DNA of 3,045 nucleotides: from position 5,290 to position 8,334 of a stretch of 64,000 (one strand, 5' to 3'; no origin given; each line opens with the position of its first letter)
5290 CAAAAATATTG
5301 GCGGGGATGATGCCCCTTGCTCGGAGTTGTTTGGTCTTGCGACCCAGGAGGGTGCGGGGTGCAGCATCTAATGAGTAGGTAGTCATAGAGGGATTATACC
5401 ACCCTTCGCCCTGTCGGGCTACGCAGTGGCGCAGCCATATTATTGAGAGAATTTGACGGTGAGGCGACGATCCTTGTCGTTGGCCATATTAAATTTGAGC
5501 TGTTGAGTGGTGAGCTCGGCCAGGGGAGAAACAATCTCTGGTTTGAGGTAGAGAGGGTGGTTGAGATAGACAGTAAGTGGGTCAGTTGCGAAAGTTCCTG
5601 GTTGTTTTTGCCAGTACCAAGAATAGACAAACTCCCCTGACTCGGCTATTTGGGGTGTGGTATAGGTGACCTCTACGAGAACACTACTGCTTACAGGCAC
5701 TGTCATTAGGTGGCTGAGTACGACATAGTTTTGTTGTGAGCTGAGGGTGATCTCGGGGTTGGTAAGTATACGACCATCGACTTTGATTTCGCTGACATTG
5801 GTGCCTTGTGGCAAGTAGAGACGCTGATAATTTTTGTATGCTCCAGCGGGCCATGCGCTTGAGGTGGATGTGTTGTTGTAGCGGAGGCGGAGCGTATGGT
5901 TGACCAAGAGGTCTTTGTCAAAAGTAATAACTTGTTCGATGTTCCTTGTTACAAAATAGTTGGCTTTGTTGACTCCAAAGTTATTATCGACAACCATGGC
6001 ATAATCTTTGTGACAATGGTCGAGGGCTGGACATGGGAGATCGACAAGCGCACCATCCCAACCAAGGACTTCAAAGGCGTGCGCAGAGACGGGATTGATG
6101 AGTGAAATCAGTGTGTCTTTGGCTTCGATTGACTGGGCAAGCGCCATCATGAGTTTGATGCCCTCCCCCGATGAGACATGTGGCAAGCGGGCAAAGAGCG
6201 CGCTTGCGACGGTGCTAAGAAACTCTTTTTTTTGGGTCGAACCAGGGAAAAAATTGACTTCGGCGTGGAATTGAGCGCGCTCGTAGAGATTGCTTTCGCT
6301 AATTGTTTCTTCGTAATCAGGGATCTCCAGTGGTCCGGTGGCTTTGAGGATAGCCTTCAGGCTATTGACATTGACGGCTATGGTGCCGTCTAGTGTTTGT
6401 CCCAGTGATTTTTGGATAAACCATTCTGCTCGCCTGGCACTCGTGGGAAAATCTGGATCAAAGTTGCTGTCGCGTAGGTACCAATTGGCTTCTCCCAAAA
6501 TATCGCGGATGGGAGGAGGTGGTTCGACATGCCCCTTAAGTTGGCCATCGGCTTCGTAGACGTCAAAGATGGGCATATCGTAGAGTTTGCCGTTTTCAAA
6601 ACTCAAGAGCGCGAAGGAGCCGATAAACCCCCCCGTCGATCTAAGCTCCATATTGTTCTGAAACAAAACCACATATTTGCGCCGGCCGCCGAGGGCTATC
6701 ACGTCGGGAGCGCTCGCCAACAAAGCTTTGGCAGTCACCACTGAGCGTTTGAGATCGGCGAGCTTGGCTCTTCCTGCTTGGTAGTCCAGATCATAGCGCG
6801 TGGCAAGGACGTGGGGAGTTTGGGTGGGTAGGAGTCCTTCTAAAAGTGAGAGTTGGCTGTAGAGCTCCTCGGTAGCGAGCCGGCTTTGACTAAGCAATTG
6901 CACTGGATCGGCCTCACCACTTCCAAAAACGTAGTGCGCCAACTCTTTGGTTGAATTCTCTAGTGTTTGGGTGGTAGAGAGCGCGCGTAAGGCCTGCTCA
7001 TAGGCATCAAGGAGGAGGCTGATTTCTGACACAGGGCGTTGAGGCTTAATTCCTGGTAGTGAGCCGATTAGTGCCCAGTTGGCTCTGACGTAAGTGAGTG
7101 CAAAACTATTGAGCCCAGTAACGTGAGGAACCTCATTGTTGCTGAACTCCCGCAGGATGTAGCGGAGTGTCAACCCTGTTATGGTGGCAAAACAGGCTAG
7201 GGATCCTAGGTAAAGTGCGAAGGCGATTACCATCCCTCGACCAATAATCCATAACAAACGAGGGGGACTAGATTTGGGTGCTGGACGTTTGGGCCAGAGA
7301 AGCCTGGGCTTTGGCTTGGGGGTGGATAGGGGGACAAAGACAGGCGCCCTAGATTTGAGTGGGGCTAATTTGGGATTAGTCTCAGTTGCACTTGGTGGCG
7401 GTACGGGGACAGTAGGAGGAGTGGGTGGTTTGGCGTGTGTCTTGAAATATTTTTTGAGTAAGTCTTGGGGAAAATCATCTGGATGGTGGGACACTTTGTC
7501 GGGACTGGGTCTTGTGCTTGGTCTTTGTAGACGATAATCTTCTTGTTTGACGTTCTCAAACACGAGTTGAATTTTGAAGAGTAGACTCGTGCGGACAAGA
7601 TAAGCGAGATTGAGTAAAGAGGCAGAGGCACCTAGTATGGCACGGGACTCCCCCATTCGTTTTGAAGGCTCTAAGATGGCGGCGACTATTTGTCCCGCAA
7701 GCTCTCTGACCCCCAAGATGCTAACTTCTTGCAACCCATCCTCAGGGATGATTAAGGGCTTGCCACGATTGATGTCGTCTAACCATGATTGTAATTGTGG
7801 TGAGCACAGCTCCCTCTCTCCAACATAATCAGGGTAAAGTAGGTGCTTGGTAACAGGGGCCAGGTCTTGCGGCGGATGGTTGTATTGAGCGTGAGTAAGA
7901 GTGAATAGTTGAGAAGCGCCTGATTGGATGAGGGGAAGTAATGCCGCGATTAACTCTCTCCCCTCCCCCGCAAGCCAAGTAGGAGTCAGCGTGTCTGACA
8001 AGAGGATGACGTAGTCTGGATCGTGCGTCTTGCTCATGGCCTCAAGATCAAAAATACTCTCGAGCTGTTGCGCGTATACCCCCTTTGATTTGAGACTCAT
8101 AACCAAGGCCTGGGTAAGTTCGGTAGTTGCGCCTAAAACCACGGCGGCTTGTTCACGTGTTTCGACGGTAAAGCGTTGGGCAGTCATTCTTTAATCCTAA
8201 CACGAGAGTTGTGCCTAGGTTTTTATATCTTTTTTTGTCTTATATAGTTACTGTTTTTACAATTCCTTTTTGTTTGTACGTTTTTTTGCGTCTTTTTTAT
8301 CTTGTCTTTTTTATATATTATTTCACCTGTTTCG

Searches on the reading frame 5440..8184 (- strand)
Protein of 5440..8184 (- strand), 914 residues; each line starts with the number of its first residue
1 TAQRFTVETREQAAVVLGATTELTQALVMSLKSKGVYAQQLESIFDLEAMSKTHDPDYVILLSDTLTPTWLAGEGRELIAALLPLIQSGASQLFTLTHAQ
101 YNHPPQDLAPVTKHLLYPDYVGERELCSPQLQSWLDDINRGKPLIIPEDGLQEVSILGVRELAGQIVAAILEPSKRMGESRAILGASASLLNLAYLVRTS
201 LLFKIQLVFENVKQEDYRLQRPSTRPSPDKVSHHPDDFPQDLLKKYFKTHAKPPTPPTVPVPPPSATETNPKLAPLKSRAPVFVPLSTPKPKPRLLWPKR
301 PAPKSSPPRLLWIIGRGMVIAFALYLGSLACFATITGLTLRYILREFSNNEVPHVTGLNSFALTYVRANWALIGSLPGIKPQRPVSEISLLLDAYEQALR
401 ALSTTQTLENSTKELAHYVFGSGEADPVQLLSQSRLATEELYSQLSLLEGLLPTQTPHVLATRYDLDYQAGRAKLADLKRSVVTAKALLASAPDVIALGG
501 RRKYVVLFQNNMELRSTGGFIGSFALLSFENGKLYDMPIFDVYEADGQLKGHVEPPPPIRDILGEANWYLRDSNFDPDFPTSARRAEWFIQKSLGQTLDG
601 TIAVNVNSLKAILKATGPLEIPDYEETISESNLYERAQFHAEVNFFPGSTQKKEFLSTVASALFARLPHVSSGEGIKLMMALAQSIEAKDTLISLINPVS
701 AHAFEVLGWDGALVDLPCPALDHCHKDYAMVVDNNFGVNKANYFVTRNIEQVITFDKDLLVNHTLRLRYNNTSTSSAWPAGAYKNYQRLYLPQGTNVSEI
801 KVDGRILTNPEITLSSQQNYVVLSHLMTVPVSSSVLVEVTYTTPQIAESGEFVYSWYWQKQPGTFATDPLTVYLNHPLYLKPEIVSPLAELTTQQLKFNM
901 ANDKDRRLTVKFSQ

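Call 28: search_protein_families(library=pfam, proteins=[window:5440-8184:-], max_evalue=0.00001)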
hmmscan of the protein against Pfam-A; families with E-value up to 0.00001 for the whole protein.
window:5440-8184:- (914 aa): 1 family
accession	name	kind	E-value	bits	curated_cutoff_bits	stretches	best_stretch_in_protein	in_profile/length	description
PF13196.11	DUF4012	-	5e-27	95.6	28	1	500-635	2-137/144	Protein of unknown function (DUF4012)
